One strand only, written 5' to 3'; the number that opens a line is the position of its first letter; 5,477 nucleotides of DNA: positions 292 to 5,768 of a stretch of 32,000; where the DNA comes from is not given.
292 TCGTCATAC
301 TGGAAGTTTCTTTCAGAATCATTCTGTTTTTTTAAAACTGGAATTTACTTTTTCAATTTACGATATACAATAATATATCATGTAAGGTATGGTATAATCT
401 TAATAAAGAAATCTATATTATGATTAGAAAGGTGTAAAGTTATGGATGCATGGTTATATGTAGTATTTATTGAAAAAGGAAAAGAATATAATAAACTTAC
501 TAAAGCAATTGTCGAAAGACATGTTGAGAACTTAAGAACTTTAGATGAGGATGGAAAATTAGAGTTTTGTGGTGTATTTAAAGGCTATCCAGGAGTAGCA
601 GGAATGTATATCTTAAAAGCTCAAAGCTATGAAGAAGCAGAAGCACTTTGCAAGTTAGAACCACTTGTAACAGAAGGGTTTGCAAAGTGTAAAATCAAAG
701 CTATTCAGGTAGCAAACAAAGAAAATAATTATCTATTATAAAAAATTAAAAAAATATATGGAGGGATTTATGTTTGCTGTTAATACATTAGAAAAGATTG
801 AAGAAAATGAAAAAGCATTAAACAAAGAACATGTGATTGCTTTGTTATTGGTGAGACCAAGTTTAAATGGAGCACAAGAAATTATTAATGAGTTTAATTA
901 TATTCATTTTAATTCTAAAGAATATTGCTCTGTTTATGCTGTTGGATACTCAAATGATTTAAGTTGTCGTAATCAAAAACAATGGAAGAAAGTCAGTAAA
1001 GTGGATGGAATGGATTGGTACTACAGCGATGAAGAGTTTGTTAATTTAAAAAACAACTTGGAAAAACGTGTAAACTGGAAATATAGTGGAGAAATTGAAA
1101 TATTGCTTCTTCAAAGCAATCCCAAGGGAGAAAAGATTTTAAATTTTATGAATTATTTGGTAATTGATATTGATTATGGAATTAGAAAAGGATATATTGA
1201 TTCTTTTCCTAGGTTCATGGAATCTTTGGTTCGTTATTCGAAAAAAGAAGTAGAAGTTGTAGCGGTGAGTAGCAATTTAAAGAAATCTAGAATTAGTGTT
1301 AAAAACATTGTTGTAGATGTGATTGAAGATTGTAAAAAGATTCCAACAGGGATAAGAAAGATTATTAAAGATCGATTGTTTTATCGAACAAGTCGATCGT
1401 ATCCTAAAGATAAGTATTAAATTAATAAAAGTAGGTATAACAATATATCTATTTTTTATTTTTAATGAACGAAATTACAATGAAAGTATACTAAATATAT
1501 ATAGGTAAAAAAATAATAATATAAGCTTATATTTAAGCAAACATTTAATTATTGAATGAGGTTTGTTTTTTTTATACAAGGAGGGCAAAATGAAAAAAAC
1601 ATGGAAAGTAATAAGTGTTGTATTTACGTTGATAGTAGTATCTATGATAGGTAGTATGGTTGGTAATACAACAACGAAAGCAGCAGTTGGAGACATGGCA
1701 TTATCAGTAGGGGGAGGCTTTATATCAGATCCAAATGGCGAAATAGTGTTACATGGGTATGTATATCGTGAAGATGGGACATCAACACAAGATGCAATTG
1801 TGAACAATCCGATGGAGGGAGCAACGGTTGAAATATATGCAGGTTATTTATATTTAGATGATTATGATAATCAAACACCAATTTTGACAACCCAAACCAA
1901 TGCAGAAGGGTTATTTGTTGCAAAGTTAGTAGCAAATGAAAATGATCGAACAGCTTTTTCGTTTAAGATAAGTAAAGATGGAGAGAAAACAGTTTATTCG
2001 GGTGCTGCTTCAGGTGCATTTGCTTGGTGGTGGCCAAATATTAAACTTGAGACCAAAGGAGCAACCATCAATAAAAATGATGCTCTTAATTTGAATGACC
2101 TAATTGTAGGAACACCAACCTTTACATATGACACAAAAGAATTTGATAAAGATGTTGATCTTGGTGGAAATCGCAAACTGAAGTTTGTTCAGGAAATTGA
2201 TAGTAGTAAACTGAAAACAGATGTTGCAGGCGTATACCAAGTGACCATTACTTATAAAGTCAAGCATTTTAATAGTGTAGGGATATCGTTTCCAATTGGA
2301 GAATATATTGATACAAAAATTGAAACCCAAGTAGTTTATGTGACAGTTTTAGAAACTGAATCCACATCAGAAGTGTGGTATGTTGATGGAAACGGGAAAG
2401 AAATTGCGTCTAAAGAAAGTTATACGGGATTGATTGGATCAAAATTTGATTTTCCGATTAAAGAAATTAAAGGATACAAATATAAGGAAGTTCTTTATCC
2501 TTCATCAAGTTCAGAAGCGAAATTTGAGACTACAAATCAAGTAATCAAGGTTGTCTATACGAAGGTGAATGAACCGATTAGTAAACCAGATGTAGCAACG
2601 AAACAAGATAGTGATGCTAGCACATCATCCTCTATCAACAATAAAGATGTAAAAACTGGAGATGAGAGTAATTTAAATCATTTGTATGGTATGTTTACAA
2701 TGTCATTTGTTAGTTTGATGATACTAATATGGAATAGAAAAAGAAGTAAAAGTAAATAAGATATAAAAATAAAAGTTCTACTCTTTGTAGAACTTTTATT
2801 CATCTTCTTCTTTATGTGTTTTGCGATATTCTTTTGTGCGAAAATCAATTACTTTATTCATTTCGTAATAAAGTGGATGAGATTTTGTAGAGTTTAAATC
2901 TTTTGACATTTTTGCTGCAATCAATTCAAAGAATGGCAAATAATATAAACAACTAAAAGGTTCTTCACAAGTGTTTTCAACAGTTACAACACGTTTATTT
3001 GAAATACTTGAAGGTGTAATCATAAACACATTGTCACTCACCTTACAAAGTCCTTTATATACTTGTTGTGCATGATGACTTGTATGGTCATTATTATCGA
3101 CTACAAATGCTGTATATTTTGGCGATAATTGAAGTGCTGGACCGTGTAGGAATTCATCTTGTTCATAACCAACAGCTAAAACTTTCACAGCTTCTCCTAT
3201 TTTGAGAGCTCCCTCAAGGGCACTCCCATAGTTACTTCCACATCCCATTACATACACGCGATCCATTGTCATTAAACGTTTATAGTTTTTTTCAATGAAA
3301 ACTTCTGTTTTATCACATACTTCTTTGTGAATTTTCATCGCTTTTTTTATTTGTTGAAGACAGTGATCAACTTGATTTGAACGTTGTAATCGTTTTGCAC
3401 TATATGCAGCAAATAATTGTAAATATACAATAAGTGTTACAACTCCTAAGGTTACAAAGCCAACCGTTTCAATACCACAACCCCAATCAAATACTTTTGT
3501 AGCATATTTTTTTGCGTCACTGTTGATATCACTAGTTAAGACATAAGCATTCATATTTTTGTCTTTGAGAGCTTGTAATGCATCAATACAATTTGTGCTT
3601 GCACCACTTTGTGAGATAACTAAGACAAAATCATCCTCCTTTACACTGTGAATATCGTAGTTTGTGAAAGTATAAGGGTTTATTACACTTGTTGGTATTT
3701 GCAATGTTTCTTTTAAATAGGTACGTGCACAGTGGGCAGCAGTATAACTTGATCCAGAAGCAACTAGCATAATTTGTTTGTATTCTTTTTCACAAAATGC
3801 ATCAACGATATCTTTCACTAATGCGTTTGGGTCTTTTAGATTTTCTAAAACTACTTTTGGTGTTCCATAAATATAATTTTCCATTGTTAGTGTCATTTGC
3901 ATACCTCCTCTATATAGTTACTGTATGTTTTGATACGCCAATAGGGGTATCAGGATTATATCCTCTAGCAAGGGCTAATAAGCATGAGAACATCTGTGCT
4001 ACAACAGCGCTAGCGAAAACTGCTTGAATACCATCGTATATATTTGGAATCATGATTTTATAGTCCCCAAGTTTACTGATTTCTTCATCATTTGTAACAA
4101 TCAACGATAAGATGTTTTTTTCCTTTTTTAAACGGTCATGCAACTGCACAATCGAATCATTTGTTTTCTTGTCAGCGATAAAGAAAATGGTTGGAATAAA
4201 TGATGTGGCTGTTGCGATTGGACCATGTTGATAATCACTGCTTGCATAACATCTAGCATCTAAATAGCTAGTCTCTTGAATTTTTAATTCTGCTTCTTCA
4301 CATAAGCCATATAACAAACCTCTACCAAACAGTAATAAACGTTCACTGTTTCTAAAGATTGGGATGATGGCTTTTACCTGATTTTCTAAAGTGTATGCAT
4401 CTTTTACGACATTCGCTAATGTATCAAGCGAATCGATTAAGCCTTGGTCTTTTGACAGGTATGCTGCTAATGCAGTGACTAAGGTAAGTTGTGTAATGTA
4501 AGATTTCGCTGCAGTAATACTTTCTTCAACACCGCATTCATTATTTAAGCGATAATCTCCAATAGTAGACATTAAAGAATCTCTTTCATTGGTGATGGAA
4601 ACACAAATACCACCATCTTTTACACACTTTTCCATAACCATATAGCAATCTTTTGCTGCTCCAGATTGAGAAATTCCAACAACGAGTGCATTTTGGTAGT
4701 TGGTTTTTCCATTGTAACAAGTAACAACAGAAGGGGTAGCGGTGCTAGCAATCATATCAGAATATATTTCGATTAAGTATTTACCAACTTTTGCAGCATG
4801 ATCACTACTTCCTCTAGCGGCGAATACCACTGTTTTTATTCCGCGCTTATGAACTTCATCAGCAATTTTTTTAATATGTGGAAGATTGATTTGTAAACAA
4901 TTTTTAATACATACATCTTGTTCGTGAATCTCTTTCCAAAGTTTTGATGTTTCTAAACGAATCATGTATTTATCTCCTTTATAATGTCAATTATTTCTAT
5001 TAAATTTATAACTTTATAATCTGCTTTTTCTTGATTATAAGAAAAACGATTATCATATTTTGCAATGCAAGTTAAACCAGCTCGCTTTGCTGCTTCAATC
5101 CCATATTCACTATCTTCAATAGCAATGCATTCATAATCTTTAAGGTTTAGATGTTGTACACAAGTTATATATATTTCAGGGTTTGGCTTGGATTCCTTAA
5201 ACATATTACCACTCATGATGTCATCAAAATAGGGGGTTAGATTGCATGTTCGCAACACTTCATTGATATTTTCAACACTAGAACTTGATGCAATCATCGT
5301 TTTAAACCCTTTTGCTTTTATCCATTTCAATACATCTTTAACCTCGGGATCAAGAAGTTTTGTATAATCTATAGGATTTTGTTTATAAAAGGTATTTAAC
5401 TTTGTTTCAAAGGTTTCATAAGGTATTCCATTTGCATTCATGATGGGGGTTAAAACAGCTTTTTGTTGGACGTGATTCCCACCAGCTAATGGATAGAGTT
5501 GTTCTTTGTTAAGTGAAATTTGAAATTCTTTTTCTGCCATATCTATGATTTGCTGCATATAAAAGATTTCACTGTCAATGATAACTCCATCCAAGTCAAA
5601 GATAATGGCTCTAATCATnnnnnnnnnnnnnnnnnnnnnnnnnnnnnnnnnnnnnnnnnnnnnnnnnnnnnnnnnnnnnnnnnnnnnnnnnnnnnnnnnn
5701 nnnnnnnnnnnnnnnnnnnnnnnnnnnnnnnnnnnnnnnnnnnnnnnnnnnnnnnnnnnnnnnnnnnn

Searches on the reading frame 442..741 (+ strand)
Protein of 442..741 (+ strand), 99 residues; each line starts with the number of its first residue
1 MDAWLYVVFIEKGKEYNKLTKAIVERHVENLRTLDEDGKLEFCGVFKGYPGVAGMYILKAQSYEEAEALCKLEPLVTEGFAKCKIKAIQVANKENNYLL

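Call 7: search_protein_families(library=ncbifam, proteins=[window:442-741:+], max_evalue=1e-8)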
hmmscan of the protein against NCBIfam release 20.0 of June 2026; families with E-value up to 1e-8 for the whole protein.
window:442-741:+ (99 aa): 0 families

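Call 18: search_protein_families(library=pfam, proteins=[window:442-741:+], max_evalue=0.001)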
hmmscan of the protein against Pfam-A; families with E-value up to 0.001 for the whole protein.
window:442-741:+ (99 aa): 1 family
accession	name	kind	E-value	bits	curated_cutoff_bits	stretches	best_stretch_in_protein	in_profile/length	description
PF03795.20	YCII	-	2.8e-06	28.1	24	1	6-86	3-92/95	YCII-related domain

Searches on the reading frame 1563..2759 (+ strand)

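Call 7: search_protein_families(library=ncbifam, proteins=[window:1563-2759:+], max_evalue=1e-8)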
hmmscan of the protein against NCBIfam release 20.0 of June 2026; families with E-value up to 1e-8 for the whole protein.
window:1563-2759:+ (398 aa): 0 families

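Call 18: search_protein_families(library=pfam, proteins=[window:1563-2759:+], max_evalue=0.001)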
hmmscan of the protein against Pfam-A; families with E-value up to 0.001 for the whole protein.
window:1563-2759:+ (398 aa): 1 family
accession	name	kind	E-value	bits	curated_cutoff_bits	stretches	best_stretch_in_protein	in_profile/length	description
PF06458.18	MucBP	-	1.3e-09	39.1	23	1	271-333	4-63/63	MucBP domain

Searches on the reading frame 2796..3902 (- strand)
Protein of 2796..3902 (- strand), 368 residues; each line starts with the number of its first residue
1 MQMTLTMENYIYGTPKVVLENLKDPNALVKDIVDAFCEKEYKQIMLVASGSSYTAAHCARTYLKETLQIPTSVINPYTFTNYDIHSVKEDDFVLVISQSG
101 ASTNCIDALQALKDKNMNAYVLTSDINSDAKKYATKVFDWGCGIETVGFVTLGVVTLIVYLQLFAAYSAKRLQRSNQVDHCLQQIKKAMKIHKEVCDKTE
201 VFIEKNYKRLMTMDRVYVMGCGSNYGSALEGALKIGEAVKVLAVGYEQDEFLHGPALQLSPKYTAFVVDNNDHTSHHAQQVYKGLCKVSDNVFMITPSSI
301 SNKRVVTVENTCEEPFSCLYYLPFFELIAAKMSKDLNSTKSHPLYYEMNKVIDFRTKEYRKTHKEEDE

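Call 7: search_protein_families(library=ncbifam, proteins=[window:2796-3902:-], max_evalue=1e-8)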
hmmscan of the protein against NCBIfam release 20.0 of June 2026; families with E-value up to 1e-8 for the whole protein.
window:2796-3902:- (368 aa): 3 families
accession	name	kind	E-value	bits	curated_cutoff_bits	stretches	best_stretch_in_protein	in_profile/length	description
NF001484.0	PRK00331.1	subfamily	8.1e-30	103.8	381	1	7-335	254-583/601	isomerizing glutamine--fructose-6-phosphate transaminase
TIGR01135.1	glmS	equivalog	9.3e-29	100.4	418.05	1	9-335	255-589/607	glutamine--fructose-6-phosphate transaminase (isomerizing)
NF046059.1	NagB_SO3506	equivalog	4.9e-21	75.4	430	1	7-294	4-281/330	glucosamine-6-phosphate deaminase NagB-II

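Call 34: search_solved_structures(query=window:2796-3902:-, max_evalue=0.00001)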
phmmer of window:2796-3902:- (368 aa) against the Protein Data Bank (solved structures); distinct sequences matched with E-value up to 0.00001: 24.
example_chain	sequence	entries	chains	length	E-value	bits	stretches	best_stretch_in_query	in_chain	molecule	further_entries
2aml_A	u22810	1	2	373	3.4e-27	98.7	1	33-277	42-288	SIS domain protein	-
3g68_A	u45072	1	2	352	8.6e-22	80.9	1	5-328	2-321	Putative phosphosugar isomerase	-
3knz_A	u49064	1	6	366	1.6e-15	60.3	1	14-330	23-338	Putative sugar binding protein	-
2v4m_A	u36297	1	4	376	3.2e-14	56.1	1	41-283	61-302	GLUCOSAMINE--FRUCTOSE-6-PHOSPHATE AMINOTRANSFERASE [ISOMERIZING] 1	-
2zj3_A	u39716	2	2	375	3.2e-14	56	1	41-283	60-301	Glucosamine--fructose-6-phosphate aminotransferase [isomerizing] 1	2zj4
6r4i_A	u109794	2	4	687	1.3e-13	54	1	41-283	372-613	Glutamine--fructose-6-phosphate aminotransferase [isomerizing] 1 | Glutamine--fructose-6-phosphate-aminotransferase [isomerizing] 1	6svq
6r4h_A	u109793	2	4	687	1.5e-13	53.9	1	41-283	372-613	Glutamine--fructose-6-phosphate aminotransferase [isomerizing] 1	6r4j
6zmk_A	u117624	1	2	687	1.6e-13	53.8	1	41-283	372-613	Glutamine--fructose-6-phosphate aminotransferase [isomerizing] 1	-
7ndl_A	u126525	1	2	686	1.6e-13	53.8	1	41-283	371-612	Isoform 2 of Glutamine-fructose-6-phosphate aminotransferase [isomerizing] 1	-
6zmj_A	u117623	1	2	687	1.6e-13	53.8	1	41-283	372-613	Glutamine--fructose-6-phosphate aminotransferase [isomerizing] 1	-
6r4e_A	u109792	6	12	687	1.6e-13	53.8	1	41-283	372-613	Glutamine--fructose-6-phosphate aminotransferase [isomerizing] 1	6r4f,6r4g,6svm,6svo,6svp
3tbf_A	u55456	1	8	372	1.6e-12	50.4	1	39-272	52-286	Glucosamine--fructose-6-phosphate aminotransferase [isomerizing]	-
3hba_A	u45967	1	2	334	7e-11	45.1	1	6-281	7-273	Putative phosphosugar isomerase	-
8eol_A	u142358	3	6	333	7.1e-11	45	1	6-281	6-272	GLUCOSAMINE-6-PHOSPHATE DEAMINASE | Glutamine-fructose-6-phosphate transaminase (Isomerizing)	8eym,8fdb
4s1w_A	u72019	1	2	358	1.3e-09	40.8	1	30-257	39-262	Glutamine--fructose-6-phosphate aminotransferase [isomerizing]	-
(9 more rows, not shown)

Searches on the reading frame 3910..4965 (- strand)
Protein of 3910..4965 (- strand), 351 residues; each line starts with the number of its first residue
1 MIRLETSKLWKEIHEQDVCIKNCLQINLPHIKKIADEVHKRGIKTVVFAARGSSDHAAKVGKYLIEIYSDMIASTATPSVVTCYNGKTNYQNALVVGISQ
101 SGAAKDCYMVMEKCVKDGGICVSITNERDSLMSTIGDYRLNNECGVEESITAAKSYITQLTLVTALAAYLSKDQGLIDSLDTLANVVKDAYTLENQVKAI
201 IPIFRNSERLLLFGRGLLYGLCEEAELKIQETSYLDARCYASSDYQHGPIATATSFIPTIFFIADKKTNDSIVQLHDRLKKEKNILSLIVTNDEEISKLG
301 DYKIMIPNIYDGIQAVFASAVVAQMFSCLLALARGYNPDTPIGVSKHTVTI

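Call 7: search_protein_families(library=ncbifam, proteins=[window:3910-4965:-], max_evalue=1e-8)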
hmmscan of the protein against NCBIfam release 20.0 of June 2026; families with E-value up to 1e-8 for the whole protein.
window:3910-4965:- (351 aa): 6 families
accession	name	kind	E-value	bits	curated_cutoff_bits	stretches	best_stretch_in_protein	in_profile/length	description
NF001484.0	PRK00331.1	subfamily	3.3e-52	177.7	381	1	10-349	255-598/601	isomerizing glutamine--fructose-6-phosphate transaminase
NF046059.1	NagB_SO3506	equivalog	9.2e-50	169.8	430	1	9-350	4-329/330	glucosamine-6-phosphate deaminase NagB-II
TIGR01135.1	glmS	equivalog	1.6e-48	165.6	418.05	1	10-350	254-605/607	glutamine--fructose-6-phosphate transaminase (isomerizing)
NF041128.1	glucosaP_deam_GlmD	equivalog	3.2e-15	56.2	580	1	45-346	33-319/323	glucosamine-6-phosphate deaminase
NF008481.0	PRK11382.1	equivalog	2.6e-11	43.3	430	1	20-281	21-283/340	fructoselysine 6-phosphate deglycase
TIGR02815.1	agaS_fam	subfamily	2e-10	40.2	529.2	1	152-343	160-356/372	putative sugar isomerase, AgaS family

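Call 33: search_solved_structures(query=window:3910-4965:-, max_evalue=0.00001)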
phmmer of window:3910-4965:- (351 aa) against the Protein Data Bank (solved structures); distinct sequences matched with E-value up to 0.00001: 29.
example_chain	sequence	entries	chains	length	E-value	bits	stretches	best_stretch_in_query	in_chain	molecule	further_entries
7kqa_A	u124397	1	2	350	7e-37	130.5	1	44-268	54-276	Iron dicitrate transport regulator FecR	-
8eol_A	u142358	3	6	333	1.2e-30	110.1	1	44-350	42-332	GLUCOSAMINE-6-PHOSPHATE DEAMINASE | Glutamine-fructose-6-phosphate transaminase (Isomerizing)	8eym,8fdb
3hba_A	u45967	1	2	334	1.2e-30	110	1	44-350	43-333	Putative phosphosugar isomerase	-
3fj1_A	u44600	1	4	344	2.4e-29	105.8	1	8-350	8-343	putative phosphosugar isomerase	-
3tbf_A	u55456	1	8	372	4.2e-23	85.3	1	10-347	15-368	Glucosamine--fructose-6-phosphate aminotransferase [isomerizing]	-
4s1w_A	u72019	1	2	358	5.7e-23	84.8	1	9-347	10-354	Glutamine--fructose-6-phosphate aminotransferase [isomerizing]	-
1moq_A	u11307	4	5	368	1.7e-22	83.3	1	9-347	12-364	GLUCOSAMINE 6-PHOSPHATE SYNTHASE | Glutamine--fructose-6-phosphate aminotransferase [isomerizing]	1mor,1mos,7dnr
2zj3_A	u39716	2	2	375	1.9e-22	83.1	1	26-347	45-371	Glucosamine--fructose-6-phosphate aminotransferase [isomerizing] 1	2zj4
2v4m_A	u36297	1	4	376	1.9e-22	83.1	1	26-347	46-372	GLUCOSAMINE--FRUCTOSE-6-PHOSPHATE AMINOTRANSFERASE [ISOMERIZING] 1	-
1jxa_A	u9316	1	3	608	3.3e-22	82.3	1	9-347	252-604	glucosamine 6-phosphate synthase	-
4amv_A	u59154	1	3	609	3.3e-22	82.3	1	9-347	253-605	GLUCOSAMINE--FRUCTOSE-6-PHOSPHATE AMINOTRANSFERASE [ISOMER IZING]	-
6r4h_A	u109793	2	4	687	4e-22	82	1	26-347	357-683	Glutamine--fructose-6-phosphate aminotransferase [isomerizing] 1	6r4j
6r4i_A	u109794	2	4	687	5.5e-22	81.6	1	26-347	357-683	Glutamine--fructose-6-phosphate aminotransferase [isomerizing] 1 | Glutamine--fructose-6-phosphate-aminotransferase [isomerizing] 1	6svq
2j6h_A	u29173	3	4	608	8.2e-22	81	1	9-347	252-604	GLUCOSAMINE-FRUCTOSE-6-PHOSPHATE AMINOTRANSFERASE | GLUCOSAMINE--FRUCTOSE-6-PHOSPHATE AMINOTRANSFERASE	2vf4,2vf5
3ooj_A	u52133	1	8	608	8.2e-22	81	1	9-347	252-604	Glucosamine/fructose-6-phosphate aminotransferase, isomerizing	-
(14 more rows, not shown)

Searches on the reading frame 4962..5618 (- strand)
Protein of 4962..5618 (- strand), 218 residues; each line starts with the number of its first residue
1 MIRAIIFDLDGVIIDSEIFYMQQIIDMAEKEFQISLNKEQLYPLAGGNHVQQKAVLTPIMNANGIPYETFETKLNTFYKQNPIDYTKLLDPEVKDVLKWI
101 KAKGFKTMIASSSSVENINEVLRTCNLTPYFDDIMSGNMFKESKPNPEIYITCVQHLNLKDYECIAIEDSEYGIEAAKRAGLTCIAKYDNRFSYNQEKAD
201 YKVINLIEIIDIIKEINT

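Call 5: search_protein_families(library=pfam, proteins=[window:4962-5618:-], max_evalue=0.001)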
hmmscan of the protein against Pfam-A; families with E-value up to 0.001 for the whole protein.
window:4962-5618:- (218 aa): 3 families
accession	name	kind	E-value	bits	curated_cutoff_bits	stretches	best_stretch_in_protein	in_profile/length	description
PF13419.12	HAD_2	-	2.1e-31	109.8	23.8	1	5-186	1-177/178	Haloacid dehalogenase-like hydrolase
PF00702.32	Hydrolase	-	2.7e-27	96.8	26.4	1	2-181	1-191/191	haloacid dehalogenase-like hydrolase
PF12710.13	HAD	-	5.7e-05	24.1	27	1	5-142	1-135/189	haloacid dehalogenase-like hydrolase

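Call 6: search_protein_families(library=ncbifam, proteins=[window:4962-5618:-], max_evalue=0.00001)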
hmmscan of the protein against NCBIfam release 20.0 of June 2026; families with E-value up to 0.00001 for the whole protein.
window:4962-5618:- (218 aa): 29 families (the best 25 are shown)
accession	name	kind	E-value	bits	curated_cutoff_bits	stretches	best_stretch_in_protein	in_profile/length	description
TIGR02009.1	PGMB-YQAB-SF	subfamily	6.6e-33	114.5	153.35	1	2-185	1-184/186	beta-phosphoglucomutase family hydrolase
TIGR01990.1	bPGM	equivalog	1.3e-29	103.5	189.4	1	2-186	1-185/187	beta-phosphoglucomutase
NF008087.0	PRK10826.1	equivalog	1.6e-27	96.6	191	1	2-187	7-191/222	hexitol phosphatase HxpB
TIGR02253.1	CTE7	subfamily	3.5e-22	79.3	169.75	1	1-209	1-220/221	TIGR02253 family HAD-type hydrolase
NF009695.0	PRK13222.1-2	equivalog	7.4e-22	77.9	225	1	2-214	6-223/226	phosphoglycolate phosphatase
NF046057.1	bifunc_MtlD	equivalog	1.3e-20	73.5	800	1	2-189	7-193/683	bifunctional mannitol-1-phosphate dehydrogenase/phosphatase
NF009804.0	PRK13288.1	equivalog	2e-17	63.4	218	1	1-216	2-213/215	pyrophosphatase PpaX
NF008000.0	PRK10725.1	equivalog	2.4e-17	63.7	215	1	4-185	7-183/188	fructose-1-phosphate/6-phosphogluconate phosphatase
TIGR01509.1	HAD-SF-IA-v3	subfamily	2.1e-16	60.4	29.4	1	70-185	47-152/154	HAD-IA family hydrolase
NF007854.0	PRK10563.1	equivalog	8.3e-16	58.3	211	1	2-183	4-181/221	6-phosphogluconate phosphatase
NF009697.0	PRK13222.1-4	equivalog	4.4e-15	55.6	327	1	2-187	7-193/232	phosphoglycolate phosphatase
TIGR01449.2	PGP_bact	equivalog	6e-15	55.4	180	1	5-191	1-189/213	phosphoglycolate phosphatase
NF053653.1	InDiPhoBT2121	equivalog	1e-14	54.6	245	1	3-186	2-185/216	inorganic diphosphatase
NF009698.0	PRK13223.1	equivalog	5.6e-14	52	466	1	3-187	14-200/272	phosphoglycolate phosphatase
TIGR02247.1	HAD-1A3-hyp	subfamily_domain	2.2e-13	50.4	125.4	1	2-188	2-196/211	epoxide hydrolase N-terminal domain-like phosphatase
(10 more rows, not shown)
